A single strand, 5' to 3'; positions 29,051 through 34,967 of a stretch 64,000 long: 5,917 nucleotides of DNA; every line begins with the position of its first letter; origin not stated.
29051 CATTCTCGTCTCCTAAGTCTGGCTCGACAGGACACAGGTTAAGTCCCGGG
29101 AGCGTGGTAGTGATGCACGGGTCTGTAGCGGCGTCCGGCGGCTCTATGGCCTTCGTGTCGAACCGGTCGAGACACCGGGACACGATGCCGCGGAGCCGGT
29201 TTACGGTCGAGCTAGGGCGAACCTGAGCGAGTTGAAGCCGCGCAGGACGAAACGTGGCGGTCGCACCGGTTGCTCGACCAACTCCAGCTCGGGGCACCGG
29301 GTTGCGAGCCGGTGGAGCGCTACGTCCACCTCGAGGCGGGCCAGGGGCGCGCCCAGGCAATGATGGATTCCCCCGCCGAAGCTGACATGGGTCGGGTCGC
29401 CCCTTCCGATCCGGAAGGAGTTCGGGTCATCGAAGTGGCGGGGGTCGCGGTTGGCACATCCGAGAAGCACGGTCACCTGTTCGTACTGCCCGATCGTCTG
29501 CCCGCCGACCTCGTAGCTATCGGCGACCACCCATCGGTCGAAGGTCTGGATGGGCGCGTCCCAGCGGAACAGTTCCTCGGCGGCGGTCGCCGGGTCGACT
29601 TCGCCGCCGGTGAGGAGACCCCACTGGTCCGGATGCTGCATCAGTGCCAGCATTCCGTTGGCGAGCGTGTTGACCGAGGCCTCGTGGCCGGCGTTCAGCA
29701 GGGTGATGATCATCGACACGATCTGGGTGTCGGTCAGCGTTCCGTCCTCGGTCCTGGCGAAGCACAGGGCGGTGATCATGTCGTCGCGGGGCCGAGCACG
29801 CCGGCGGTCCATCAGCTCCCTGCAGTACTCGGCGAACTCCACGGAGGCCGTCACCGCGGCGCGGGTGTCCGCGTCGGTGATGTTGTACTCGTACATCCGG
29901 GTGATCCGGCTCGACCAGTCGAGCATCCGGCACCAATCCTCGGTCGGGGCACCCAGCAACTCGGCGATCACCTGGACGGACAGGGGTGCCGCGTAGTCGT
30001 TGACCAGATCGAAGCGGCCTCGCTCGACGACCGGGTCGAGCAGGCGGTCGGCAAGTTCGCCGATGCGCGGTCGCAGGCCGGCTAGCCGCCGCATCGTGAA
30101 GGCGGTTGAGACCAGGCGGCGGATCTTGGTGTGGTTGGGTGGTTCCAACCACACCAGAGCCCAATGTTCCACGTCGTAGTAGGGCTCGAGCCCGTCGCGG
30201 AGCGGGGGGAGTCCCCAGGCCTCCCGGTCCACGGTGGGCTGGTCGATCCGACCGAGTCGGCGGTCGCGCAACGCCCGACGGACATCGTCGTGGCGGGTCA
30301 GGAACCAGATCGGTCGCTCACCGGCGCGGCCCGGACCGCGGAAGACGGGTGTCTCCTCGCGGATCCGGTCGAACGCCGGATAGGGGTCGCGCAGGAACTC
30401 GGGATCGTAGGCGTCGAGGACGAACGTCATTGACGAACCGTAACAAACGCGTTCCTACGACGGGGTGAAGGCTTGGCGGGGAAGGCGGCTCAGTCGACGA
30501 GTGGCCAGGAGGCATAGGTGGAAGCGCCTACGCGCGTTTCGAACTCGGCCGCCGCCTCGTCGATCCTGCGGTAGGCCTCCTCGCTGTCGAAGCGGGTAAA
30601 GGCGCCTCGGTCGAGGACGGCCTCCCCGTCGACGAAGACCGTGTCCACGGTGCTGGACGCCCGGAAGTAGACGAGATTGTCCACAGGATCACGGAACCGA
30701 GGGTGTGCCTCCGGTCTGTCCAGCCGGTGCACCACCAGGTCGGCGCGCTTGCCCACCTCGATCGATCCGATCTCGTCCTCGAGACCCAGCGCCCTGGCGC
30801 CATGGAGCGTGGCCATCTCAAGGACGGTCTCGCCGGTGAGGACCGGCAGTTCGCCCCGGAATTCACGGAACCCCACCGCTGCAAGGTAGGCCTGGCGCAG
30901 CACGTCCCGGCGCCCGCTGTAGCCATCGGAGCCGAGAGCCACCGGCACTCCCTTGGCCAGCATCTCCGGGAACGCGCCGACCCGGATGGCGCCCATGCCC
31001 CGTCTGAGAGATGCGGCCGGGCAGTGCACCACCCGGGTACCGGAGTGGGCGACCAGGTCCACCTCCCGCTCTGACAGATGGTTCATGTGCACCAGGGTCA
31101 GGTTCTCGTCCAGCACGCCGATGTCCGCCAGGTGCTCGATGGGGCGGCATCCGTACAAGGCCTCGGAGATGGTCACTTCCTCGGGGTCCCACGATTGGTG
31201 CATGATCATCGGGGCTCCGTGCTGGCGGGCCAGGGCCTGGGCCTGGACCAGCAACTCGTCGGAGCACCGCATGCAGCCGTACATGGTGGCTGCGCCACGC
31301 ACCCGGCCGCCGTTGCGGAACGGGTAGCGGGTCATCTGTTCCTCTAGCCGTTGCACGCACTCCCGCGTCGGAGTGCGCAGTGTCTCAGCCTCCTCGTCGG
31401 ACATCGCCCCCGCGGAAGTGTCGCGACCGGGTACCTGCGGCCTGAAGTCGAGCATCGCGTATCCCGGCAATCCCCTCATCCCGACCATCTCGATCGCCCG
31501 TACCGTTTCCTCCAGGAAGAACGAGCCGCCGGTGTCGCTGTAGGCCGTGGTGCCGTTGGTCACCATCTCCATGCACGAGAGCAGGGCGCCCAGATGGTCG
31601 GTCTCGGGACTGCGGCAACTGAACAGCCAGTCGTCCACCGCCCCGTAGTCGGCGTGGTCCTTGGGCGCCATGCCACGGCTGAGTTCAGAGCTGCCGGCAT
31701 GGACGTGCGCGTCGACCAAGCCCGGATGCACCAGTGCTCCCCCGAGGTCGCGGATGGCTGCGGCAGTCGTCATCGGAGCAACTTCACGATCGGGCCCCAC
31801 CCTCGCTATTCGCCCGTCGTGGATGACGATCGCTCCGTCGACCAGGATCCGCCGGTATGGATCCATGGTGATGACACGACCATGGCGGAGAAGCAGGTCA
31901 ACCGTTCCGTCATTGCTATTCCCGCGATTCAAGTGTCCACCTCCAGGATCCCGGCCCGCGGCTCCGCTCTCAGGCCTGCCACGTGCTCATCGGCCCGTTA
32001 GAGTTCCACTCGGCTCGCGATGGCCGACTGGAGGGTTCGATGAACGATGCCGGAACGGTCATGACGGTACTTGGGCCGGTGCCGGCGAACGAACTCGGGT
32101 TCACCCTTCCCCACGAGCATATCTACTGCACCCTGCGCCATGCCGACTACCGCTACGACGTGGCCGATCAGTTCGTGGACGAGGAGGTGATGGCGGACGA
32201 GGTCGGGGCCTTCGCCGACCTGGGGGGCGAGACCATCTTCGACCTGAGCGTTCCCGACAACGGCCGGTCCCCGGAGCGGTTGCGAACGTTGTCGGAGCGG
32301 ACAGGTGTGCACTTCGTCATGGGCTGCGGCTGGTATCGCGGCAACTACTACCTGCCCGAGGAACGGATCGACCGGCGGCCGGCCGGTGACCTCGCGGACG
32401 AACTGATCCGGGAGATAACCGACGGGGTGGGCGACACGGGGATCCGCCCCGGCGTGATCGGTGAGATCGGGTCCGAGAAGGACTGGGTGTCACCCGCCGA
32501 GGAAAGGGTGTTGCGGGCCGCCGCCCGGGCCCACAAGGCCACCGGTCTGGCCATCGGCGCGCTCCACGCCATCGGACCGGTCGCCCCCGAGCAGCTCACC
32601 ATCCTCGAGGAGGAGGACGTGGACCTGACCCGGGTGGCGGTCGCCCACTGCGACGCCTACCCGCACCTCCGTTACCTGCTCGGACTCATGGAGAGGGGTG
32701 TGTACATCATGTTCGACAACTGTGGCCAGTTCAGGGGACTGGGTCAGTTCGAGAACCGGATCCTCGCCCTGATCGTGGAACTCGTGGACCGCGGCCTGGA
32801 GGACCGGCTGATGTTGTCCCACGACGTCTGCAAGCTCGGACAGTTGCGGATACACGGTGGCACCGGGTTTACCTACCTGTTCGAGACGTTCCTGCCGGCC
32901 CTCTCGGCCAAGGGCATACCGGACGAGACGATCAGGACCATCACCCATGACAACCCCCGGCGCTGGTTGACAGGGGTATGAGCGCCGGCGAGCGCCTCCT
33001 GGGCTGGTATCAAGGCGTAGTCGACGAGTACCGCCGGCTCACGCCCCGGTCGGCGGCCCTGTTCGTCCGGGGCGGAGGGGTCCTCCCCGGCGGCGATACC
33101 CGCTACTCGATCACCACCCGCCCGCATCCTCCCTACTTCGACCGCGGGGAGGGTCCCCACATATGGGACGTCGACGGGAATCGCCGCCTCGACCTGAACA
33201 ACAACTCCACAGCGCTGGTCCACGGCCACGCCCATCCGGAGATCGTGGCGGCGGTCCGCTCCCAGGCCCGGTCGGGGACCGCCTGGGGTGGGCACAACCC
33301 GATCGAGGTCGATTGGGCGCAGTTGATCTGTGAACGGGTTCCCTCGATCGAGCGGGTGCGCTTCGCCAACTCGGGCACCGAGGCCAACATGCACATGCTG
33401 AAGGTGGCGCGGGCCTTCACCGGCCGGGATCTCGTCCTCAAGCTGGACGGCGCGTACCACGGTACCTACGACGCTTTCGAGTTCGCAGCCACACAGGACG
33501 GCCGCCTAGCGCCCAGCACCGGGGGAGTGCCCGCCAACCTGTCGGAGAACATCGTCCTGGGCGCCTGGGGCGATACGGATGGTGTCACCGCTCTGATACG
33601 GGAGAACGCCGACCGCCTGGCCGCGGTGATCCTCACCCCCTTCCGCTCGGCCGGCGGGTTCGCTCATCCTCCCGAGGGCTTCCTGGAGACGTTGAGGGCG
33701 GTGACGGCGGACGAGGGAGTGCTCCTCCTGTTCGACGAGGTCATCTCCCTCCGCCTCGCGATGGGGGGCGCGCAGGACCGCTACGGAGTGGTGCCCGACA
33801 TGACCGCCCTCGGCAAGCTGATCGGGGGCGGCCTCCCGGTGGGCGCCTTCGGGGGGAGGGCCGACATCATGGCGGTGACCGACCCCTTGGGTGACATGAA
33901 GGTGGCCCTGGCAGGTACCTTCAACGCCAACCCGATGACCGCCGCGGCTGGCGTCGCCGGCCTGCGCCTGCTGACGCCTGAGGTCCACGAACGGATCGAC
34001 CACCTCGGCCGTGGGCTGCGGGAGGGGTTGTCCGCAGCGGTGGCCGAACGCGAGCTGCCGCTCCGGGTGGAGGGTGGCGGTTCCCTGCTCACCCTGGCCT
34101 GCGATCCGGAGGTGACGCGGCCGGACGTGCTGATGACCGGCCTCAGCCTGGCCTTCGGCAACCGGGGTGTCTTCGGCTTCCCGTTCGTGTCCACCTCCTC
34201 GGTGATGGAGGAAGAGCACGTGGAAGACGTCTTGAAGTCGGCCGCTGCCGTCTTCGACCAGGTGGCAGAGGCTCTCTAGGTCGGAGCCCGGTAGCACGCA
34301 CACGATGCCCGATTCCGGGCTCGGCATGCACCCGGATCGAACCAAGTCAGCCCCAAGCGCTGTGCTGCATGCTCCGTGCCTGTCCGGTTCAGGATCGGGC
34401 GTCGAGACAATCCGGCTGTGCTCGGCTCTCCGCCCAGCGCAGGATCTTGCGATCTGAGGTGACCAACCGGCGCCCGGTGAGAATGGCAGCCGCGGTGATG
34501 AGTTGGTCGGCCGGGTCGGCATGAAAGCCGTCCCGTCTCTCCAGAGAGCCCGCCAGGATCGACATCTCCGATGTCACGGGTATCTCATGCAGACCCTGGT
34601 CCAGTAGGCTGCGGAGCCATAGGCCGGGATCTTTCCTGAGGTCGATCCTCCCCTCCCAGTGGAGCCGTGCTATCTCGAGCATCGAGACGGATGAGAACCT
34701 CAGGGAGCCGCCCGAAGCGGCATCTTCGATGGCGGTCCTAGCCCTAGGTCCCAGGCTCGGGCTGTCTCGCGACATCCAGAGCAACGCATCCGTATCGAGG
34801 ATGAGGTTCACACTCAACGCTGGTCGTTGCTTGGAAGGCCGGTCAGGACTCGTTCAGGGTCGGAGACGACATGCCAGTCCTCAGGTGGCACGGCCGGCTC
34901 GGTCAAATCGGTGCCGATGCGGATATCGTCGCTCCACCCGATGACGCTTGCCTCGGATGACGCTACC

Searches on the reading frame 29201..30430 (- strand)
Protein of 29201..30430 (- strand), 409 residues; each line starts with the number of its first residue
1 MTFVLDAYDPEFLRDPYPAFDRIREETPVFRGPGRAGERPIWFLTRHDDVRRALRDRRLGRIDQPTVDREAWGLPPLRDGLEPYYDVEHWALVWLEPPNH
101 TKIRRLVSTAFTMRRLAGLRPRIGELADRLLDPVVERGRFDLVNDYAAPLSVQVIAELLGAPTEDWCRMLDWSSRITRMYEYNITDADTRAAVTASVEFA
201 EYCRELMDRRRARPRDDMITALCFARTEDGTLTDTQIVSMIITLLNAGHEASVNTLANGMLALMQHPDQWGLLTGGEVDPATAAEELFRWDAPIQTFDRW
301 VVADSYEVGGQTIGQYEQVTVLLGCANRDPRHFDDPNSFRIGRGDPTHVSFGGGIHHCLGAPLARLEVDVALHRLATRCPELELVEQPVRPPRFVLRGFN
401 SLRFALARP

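Call 10: search_protein_families(library=pfam, proteins=[window:29201-30430:-])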
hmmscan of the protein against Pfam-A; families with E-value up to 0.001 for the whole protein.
window:29201-30430:- (409 aa): 1 family
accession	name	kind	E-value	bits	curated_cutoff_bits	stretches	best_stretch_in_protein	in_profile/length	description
PF00067.27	p450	-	2.6e-23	83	22.8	2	285-375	329-428/462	Cytochrome P450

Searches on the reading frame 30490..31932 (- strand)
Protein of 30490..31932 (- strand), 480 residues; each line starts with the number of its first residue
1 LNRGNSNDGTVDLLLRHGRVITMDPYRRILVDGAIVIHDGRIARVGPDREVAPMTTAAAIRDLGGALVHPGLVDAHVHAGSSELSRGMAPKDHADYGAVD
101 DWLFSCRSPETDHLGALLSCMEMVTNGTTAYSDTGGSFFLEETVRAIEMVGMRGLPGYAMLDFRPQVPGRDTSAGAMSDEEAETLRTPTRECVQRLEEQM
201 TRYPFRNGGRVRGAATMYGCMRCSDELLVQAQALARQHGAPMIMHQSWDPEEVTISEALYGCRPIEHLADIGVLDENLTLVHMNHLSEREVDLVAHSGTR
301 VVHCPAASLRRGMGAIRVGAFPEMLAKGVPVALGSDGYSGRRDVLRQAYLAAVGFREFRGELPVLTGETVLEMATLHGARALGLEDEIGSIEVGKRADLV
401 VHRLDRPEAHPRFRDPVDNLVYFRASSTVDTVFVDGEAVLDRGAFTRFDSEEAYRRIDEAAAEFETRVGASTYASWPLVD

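Call 10: search_protein_families(library=pfam, proteins=[window:30490-31932:-])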
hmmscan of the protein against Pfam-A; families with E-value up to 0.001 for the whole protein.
window:30490-31932:- (480 aa): 2 families
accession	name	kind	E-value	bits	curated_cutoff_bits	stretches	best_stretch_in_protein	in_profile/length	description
PF01979.26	Amidohydro_1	-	4.4e-46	158.1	25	1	68-439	2-345/345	Amidohydrolase family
PF07969.17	Amidohydro_3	-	1.1e-18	68.4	29.7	1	319-437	357-469/472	Amidohydrolase family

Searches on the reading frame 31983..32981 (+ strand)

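Call 10: search_protein_families(library=pfam, proteins=[window:31983-32981:+])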
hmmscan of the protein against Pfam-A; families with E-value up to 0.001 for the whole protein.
window:31983-32981:+ (332 aa): 1 family
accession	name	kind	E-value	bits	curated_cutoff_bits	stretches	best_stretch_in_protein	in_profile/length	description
PF02126.24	PTE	-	4.9e-61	207.2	22.4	1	35-330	3-298/298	Phosphotriesterase family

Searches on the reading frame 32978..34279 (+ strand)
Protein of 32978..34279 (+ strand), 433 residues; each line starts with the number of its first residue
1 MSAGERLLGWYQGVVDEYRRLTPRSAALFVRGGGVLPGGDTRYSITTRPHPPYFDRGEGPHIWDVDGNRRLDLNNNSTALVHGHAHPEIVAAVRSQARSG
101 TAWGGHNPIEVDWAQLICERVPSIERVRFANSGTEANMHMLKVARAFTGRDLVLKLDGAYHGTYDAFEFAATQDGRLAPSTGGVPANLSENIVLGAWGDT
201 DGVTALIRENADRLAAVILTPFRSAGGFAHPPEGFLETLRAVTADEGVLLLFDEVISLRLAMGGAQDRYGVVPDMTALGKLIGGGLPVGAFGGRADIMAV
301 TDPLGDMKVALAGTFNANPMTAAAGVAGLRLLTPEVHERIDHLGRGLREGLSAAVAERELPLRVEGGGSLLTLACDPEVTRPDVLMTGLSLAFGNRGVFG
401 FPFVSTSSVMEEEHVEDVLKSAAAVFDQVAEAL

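Call 10: search_protein_families(library=pfam, proteins=[window:32978-34279:+])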
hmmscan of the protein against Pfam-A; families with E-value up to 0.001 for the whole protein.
window:32978-34279:+ (433 aa): 1 family
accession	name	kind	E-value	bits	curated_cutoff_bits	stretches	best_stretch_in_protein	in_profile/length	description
PF00202.27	Aminotran_3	-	5.7e-55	187.1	30.5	1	53-382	12-357/403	Aminotransferase class-III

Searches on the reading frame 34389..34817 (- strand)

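Call 10: search_protein_families(library=pfam, proteins=[window:34389-34817:-])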
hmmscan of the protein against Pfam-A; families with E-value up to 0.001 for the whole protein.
window:34389-34817:- (142 aa): 1 family
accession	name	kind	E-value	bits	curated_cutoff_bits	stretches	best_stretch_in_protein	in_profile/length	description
PF01850.27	PIN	-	4.1e-08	34.3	23.6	1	6-127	2-116/120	PIN domain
